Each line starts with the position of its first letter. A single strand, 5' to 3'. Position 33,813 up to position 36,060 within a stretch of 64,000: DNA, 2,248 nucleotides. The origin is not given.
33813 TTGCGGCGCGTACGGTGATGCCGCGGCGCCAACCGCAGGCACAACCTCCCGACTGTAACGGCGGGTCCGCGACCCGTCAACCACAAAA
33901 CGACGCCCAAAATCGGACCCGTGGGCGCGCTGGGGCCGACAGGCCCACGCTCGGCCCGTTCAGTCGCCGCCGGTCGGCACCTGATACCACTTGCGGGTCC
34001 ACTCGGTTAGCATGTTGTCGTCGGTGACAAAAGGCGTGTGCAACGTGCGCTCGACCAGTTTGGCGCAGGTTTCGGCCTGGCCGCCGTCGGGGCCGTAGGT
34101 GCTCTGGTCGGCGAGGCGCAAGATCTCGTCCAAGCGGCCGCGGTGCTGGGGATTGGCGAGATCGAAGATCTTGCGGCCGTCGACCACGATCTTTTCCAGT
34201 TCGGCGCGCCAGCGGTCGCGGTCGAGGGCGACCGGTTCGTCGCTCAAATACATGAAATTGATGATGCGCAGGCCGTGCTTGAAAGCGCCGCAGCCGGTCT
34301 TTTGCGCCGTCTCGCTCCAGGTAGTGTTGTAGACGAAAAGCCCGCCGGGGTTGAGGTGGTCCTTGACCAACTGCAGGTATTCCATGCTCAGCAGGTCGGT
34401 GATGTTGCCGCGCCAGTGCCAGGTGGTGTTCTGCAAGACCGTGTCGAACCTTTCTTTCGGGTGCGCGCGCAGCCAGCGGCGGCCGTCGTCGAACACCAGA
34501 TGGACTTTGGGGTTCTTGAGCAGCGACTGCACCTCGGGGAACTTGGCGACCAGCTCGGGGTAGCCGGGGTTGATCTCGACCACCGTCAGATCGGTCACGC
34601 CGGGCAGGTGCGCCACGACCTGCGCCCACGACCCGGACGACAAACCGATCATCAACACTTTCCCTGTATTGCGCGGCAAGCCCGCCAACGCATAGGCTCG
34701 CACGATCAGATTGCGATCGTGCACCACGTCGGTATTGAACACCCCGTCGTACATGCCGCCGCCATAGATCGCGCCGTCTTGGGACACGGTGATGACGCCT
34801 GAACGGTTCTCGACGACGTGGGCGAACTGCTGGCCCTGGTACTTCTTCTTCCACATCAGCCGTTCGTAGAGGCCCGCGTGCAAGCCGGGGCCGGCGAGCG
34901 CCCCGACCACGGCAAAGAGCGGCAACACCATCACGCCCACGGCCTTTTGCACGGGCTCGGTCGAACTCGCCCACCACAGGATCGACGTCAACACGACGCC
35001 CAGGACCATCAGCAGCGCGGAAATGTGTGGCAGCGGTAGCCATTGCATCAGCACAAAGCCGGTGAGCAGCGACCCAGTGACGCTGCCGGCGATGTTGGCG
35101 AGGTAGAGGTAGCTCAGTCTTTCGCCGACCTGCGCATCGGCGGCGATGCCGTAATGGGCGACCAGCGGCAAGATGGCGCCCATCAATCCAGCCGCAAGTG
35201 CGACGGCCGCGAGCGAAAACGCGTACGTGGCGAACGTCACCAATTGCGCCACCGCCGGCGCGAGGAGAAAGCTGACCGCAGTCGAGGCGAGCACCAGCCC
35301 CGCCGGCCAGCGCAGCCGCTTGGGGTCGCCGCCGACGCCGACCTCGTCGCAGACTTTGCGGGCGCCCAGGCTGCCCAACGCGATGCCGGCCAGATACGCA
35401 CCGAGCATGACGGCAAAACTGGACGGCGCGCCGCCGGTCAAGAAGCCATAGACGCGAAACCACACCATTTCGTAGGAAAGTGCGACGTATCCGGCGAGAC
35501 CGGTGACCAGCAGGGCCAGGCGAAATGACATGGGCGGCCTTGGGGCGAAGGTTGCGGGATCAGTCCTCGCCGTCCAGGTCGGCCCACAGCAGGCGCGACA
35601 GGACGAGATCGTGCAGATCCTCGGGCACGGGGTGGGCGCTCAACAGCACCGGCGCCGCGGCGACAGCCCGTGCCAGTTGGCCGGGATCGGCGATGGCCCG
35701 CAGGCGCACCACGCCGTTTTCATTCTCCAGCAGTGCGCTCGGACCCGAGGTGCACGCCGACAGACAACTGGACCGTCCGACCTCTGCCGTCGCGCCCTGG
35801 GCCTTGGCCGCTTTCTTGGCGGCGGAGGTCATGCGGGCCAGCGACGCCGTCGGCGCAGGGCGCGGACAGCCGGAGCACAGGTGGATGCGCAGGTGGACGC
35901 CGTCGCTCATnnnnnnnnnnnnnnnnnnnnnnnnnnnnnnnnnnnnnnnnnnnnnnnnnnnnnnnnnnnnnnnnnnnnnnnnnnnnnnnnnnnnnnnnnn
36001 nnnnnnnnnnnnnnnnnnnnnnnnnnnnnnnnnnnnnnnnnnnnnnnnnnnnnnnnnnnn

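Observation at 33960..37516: Four-gene polyamine-type operon: pseudo-dimeric AdoMetDC-like decarboxylase, LolA-like periplasmic protein, Cys-motif protein and membrane-anchored aminopropyltransferase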

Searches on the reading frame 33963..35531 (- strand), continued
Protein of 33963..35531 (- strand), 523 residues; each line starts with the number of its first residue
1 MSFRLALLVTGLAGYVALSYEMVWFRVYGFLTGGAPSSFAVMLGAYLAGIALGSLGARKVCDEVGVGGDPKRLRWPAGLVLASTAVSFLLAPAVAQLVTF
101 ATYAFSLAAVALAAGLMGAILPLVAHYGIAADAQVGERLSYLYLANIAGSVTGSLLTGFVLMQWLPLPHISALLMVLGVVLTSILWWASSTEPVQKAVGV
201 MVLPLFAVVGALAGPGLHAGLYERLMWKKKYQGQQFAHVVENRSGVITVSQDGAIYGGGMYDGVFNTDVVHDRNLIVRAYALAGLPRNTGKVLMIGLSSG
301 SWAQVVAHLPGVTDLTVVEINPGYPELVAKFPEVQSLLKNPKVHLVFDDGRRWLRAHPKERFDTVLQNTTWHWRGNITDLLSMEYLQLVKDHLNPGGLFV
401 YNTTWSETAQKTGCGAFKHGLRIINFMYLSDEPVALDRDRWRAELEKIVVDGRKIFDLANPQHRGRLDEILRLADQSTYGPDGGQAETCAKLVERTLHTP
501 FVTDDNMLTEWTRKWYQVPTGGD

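Call 90: find_related_loci(query=A3, collection=metagenome_contigs, flank=8000)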
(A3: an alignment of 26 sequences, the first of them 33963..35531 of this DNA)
Query A3 (523 aa) in metagenome_contigs; peptide patterns used: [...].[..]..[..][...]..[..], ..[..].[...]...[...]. (x = any residue, [..] = any of these).
598 stretches matched a pattern (row limit reached: there are more); 447 encode a relative of the query (tblastn E <= 1e-3); the best 80 are kept; 80 distinct loci.
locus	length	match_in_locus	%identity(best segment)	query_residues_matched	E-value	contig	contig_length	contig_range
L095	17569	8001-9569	91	1-523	0e+0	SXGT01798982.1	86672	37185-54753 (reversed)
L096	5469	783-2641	54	1-520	8e-174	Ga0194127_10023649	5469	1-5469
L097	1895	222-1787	50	1-519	4e-176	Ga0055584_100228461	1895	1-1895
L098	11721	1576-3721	51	5-518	3e-156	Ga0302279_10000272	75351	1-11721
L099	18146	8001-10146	51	5-518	3e-156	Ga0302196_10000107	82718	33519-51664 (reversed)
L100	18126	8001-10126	50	1-516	9e-155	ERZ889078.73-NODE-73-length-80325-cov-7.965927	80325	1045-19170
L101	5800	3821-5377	49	1-523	1e-154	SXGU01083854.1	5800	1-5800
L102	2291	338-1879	45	1-513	2e-162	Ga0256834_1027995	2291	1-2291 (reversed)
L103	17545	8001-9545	47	5-519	9e-150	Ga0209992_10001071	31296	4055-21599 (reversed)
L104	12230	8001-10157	50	2-511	4e-149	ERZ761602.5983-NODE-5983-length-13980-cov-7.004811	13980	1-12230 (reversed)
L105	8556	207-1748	46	1-513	9e-148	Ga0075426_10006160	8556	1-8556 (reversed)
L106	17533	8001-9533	49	14-522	2e-144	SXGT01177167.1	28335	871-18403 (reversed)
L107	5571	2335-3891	46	3-523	7e-145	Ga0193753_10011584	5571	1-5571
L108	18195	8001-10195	45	1-511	2e-142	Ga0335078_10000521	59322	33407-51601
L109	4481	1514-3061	45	1-516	2e-145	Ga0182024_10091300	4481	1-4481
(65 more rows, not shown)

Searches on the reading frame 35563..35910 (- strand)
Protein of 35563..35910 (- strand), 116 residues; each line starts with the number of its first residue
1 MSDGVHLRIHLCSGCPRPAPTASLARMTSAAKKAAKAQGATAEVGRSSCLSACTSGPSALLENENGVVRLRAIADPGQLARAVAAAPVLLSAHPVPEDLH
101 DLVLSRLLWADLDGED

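Call 6: search_protein_families(library=pfam, proteins=[window:35563-35910:-], max_evalue=0.1)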
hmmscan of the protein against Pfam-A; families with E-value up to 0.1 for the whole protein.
window:35563-35910:- (116 aa): 0 families

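Call 7: search_protein_families(library=ncbifam, proteins=[window:35563-35910:-], max_evalue=0.1)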
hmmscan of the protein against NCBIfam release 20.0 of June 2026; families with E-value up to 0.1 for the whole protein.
window:35563-35910:- (116 aa): 0 families

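Call 9: search_solved_structures(query=window:35563-35910:-, max_evalue=10, show_alignments=2)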
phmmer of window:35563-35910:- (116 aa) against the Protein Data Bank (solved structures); distinct sequences matched with E-value up to 10: 3.
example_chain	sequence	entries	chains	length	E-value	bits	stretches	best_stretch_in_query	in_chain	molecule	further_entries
8fg1_A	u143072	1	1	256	1.5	12.6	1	56-107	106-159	Protein diaphanous homolog 1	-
2f31_A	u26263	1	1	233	1.5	12.6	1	56-107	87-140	Diaphanous protein homolog 1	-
4uwx_A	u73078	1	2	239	1.6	12.5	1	56-107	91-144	PROTEIN DIAPHANOUS HOMOLOG 1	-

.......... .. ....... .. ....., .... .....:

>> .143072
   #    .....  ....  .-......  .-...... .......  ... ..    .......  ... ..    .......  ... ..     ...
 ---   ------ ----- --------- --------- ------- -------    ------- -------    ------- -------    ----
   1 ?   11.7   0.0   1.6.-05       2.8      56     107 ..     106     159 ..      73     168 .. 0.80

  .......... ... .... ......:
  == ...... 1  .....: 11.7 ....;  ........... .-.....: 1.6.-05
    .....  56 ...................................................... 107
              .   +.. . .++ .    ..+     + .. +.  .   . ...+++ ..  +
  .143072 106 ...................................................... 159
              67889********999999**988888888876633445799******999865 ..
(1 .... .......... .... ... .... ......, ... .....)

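Call 25: find_homologous_proteins(query=window:35563-35910:-)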
Query window:35563-35910:- (116 aa): 6 proteins with E <= 0.001 among 82 candidates.
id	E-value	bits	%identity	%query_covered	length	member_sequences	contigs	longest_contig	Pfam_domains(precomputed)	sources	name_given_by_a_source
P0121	1.6e-67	243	100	100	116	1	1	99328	-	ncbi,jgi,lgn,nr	ncbi:MAG: hypothetical protein FJ100_01720 [Deltaproteobacteria bacterium]|nr:hypothetical protein [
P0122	7.3e-51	189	78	99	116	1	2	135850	-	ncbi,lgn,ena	-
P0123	1.3e-45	172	72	100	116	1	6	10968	-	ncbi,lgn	-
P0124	3.6e-41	158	68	98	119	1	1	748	-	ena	-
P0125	8.7e-25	105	60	81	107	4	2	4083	-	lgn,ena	-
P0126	3.1e-24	103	61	79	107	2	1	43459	-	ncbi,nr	ncbi:MAG: hypothetical protein EXR77_04820 [Myxococcales bacterium]|nr:hypothetical protein [Myxococ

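Call 59: predict_structure(alignment_id=A1)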
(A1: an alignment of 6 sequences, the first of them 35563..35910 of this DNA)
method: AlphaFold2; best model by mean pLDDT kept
length: 116 residues; sequences in the alignment: 6
mean_pLDDT: 80.6   pTM: 0.77
mean pLDDT of the five models: 80.6, 79.1, 78.4, 77.9, 75.0
residues with pLDDT >= 90: 39; 70-90: 52; 50-70: 20; < 50: 5
segments of 3 or more residues with pLDDT < 50: none
pLDDT, mean of each block of 10 residues (from residue 1): 72 63 80 90 80 68 92 84 92 88 89 63
secondary structure, 60 per line:
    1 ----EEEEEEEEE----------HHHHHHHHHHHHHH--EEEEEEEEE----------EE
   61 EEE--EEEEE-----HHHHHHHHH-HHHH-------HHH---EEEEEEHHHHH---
elements in order: E5-13 H24-37 E40-48 E59-63 E66-70 H76-84 H86-89 E103-108 H109-113

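Call 61: fold_search(model_id=the predicted structure, library=pdb)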
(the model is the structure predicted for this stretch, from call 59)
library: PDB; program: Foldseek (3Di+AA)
matches with E <= 10: 456; with E <= 0.001: 0
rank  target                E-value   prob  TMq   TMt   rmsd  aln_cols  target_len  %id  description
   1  1m2b_A                1.8e-02  0.93  0.42  0.47   5.9       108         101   18  Crystal structure at 1.25 Angstroms resolution of the Cys55Ser variant of the thioredoxin-like [2Fe-2S] ferredoxin fro (released 2002-09-18)
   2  1f37_A                1.9e-02  0.80  0.39  0.41   6.5       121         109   19  STRUCTURE OF A THIOREDOXIN-LIKE [2FE-2S] FERREDOXIN FROM AQUIFEX AEOLICUS (released 2000-07-26)
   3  1f37_B                2.4e-02  0.82  0.41  0.43   6.4       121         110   20  STRUCTURE OF A THIOREDOXIN-LIKE [2FE-2S] FERREDOXIN FROM AQUIFEX AEOLICUS (released 2000-07-26)
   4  1m2a_A                4.6e-02  0.72  0.40  0.43   5.7       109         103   16  Crystal structure at 1.5 Angstroms resolution of the wild type thioredoxin-like [2Fe-2S] ferredoxin from Aquifex aeoli (released 2002-09-18)
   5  1m2a_B                5.6e-02  0.69  0.40  0.43   5.8       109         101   19  Crystal structure at 1.5 Angstroms resolution of the wild type thioredoxin-like [2Fe-2S] ferredoxin from Aquifex aeoli (released 2002-09-18)
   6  8oh5_B                9.9e-02  0.90  0.51  0.13   4.0       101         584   14  Cryo-EM structure of the electron bifurcating transhydrogenase StnABC complex from Sporomusa Ovata (state 2) (released 2023-09-13)
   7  1m2d_A                1.2e-01  0.51  0.40  0.44   5.8       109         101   19  Crystal structure at 1.05 Angstroms resolution of the Cys59Ser variant of the thioredoxin-like [2Fe-2S] ferredoxin fro (released 2002-09-18)
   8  5abr_A                1.2e-01  0.47  0.40  0.43   5.7       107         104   16  Structure of FeSI protein from Azotobacter vinelandii (released 2016-08-24)
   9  8a6t_B                2.9e-01  0.38  0.44  0.12   4.9       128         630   15  Cryo-EM structure of the electron bifurcating Fe-Fe hydrogenase HydABC complex from Thermoanaerobacter kivui in the re (released 2023-02-15)
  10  6ne8_MODEL_1_A        4.3e-01  0.44  0.48  0.41   5.0       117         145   12  Solution Structure of the Thioredoxin-like Domain of Arabidopsis NCP (NUCLEAR CONTROL OF PEP ACTIVITY) (released 2019-12-25)
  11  5lc5_E                5.2e-01  0.28  0.40  0.28   5.1        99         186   13  Structure of mammalian respiratory Complex I, class2 (released 2016-09-07)
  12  3wgx_A                5.2e-01  0.20  0.33  0.35   5.9        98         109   12  Crystal structure of ERp46 Trx2 in a complex with Prx4 C-term (released 2014-06-25)
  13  9n5v_B                5.9e-01  0.44  0.51  0.13   5.0       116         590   16  Structure of the NAD(H)-bound Thermococcus sibiricus NfnABC complex (released 2025-05-07)
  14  3gfg_J                5.9e-01  0.10  0.30  0.14   9.9       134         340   12  Structure of putative oxidoreductase yvaA from Bacillus subtilis in triclinic form (released 2009-03-24)
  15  3wgd_A                6.3e-01  0.20  0.35  0.36   6.2        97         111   11  Crystal structure of ERp46 Trx1 (released 2014-06-25)
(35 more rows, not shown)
